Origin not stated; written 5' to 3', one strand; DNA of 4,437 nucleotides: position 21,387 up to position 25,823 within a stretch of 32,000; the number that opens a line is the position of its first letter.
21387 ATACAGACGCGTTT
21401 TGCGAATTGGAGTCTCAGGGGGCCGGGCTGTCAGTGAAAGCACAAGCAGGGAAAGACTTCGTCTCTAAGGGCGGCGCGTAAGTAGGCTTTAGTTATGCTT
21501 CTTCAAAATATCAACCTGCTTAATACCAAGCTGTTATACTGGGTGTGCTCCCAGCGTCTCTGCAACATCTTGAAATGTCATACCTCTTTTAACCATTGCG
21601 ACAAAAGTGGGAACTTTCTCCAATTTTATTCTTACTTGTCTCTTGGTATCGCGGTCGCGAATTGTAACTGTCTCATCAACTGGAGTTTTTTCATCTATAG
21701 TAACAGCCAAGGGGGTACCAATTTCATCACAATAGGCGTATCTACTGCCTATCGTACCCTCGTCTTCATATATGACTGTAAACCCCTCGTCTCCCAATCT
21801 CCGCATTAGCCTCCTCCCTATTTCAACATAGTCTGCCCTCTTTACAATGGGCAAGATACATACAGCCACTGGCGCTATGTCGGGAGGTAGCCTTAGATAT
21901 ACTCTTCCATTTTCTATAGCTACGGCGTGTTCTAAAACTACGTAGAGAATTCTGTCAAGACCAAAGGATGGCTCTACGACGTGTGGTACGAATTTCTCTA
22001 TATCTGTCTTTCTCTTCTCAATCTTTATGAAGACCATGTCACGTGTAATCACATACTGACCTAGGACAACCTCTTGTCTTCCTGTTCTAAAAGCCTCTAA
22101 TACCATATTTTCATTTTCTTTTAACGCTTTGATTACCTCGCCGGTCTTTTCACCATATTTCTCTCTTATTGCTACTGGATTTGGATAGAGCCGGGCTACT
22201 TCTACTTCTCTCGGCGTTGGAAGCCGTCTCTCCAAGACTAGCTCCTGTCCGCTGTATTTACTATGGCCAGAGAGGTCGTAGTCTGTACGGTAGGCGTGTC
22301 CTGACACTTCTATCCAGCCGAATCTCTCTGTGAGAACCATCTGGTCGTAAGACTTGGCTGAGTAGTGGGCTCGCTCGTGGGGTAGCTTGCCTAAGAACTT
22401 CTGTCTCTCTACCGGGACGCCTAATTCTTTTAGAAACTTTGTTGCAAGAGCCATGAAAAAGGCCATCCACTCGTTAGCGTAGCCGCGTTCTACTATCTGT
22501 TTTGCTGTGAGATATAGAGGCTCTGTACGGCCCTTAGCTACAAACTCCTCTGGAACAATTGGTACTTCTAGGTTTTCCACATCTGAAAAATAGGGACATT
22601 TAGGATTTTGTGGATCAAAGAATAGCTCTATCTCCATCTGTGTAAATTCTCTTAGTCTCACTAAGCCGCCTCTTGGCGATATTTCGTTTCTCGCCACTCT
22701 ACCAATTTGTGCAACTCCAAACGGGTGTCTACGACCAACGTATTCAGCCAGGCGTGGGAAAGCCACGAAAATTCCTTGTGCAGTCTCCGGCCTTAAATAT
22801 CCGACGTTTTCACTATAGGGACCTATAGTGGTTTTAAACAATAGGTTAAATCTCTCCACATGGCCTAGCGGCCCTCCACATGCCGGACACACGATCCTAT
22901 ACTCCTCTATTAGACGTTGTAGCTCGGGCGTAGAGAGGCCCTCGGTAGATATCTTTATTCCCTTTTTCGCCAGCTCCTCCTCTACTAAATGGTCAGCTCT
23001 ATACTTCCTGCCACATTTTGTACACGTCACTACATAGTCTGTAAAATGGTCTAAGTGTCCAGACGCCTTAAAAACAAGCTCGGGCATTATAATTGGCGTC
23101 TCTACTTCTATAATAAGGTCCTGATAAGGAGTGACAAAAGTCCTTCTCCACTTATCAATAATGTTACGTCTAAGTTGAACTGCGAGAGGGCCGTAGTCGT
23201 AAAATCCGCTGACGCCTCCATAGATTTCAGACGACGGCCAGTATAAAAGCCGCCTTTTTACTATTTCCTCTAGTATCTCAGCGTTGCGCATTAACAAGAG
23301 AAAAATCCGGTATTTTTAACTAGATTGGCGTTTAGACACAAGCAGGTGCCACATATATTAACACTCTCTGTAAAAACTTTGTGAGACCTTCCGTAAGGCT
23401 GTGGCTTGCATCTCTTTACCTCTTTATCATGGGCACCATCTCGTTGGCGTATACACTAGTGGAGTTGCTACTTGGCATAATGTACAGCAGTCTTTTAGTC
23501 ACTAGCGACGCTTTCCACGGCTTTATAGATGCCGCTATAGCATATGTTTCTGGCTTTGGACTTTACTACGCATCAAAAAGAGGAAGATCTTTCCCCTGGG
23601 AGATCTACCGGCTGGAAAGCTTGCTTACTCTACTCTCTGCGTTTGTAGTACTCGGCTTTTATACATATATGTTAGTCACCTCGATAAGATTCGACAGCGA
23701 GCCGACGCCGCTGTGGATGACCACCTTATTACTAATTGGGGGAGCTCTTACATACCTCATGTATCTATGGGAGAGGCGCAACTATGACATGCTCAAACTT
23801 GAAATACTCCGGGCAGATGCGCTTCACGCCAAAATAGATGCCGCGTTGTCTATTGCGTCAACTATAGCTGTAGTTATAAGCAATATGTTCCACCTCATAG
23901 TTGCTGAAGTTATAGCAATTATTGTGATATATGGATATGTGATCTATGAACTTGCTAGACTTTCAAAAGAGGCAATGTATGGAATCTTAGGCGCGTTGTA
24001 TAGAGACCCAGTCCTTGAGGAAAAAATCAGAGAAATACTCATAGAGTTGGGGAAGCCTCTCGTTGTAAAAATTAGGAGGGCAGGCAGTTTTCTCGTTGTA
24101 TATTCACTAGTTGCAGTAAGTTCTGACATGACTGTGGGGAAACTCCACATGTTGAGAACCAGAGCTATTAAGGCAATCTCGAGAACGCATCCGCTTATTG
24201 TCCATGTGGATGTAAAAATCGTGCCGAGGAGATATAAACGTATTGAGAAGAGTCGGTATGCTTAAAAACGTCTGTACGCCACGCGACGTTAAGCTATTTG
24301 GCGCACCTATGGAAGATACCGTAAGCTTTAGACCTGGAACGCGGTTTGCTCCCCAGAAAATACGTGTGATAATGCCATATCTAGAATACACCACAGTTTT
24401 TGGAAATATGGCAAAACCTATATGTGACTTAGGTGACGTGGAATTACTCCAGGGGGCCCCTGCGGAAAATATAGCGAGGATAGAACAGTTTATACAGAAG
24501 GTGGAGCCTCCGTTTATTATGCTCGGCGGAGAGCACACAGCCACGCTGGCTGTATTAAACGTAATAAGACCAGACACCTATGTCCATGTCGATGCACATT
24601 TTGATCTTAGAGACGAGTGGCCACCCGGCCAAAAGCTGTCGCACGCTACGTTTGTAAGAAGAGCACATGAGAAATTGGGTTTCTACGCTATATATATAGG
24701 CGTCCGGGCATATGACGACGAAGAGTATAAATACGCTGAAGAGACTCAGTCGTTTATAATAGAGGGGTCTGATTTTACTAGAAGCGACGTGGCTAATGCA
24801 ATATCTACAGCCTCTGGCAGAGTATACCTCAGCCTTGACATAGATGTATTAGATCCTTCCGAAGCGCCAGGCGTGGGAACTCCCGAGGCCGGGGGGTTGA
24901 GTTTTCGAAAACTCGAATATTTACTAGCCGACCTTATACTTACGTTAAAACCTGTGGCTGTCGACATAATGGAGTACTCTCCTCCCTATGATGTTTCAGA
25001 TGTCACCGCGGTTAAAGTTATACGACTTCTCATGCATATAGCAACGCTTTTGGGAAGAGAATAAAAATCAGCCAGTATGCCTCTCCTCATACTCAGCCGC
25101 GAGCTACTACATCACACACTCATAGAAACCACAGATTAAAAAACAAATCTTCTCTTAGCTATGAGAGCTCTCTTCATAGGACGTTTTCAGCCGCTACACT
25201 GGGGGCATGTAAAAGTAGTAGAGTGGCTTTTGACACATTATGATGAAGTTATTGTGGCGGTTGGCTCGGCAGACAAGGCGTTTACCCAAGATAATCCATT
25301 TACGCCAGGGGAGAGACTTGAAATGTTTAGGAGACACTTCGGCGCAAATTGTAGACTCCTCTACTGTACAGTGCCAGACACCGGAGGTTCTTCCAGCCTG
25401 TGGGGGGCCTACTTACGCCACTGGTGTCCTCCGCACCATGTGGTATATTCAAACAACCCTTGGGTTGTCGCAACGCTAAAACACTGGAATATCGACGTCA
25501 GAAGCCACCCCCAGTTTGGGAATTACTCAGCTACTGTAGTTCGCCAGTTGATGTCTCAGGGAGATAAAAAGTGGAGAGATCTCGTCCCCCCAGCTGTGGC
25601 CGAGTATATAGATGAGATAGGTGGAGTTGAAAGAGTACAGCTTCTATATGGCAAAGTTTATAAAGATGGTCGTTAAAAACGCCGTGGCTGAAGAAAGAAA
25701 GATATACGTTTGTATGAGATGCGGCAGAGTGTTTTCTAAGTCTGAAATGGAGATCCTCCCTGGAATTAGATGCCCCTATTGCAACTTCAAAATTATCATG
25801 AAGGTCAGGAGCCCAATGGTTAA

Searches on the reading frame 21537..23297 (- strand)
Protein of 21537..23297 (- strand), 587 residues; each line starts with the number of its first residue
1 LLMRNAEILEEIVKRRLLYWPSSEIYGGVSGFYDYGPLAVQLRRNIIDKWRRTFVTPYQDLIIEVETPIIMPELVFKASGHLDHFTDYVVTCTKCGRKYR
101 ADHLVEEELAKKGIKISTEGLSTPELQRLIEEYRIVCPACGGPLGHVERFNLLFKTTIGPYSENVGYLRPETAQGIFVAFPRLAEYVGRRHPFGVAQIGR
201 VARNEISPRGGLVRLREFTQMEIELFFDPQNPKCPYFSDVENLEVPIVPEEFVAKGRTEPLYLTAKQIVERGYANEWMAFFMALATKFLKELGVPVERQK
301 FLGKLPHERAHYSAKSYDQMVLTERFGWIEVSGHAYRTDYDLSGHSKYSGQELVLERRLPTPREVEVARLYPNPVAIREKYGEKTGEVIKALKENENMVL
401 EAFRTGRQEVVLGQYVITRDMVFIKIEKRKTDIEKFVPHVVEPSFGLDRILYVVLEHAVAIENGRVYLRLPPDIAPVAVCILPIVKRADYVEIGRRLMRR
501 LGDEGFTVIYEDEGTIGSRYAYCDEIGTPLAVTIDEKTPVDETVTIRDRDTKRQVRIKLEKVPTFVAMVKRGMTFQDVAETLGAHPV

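Call 69: search_protein_families(library=pfam, max_evalue=0.001, proteins=[window:21537-23297:-])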
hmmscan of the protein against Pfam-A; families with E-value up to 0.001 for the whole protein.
window:21537-23297:- (587 aa): 2 families
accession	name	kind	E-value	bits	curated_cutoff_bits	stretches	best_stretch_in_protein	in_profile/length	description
PF03129.25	HGTP_anticodon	-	4.2e-19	68.9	21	1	479-566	2-91/94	Anticodon binding domain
PF00587.30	tRNA-synt_2b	-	2.1e-06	28.4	29.3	1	167-243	12-86/179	tRNA synthetase class II core domain (G, H, P, S and T)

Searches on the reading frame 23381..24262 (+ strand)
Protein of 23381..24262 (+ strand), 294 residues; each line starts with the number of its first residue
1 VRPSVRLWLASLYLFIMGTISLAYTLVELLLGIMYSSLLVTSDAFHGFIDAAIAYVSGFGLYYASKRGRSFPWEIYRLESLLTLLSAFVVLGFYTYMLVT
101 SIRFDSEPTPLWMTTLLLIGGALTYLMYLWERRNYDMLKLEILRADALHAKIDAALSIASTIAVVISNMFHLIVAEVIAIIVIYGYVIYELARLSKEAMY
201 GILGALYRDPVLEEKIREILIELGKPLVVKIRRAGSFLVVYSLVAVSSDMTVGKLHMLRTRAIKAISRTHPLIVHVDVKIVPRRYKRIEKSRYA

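Call 69: search_protein_families(library=pfam, max_evalue=0.001, proteins=[window:23381-24262:+])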
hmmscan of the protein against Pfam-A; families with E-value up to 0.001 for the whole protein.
window:23381-24262:+ (294 aa): 1 family
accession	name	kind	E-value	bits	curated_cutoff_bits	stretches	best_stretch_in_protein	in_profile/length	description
PF01545.26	Cation_efflux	-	4.9e-21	75.8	26.6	1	15-202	2-197/198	Cation efflux family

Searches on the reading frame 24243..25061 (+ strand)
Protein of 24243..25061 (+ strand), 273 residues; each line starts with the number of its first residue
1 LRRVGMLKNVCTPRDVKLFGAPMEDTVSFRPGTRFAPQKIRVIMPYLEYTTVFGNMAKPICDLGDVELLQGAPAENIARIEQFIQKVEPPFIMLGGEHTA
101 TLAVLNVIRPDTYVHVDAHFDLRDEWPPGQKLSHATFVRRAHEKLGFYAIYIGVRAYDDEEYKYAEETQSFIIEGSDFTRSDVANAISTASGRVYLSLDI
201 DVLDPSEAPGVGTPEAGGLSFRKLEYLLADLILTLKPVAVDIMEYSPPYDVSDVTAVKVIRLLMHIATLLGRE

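Call 69: search_protein_families(library=pfam, max_evalue=0.001, proteins=[window:24243-25061:+])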
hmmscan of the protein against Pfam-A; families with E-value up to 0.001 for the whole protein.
window:24243-25061:+ (273 aa): 1 family
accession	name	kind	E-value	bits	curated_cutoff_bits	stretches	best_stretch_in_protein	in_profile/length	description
PF00491.26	Arginase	-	5.2e-59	200.4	22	1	15-266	2-277/280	Arginase family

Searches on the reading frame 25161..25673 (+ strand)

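Call 69: search_protein_families(library=pfam, max_evalue=0.001, proteins=[window:25161-25673:+])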
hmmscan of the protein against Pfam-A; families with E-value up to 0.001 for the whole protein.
window:25161-25673:+ (171 aa): 1 family
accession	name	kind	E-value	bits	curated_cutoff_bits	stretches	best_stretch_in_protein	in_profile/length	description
PF01467.32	CTP_transf_like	-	2.7e-12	47.5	21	1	4-58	1-56/133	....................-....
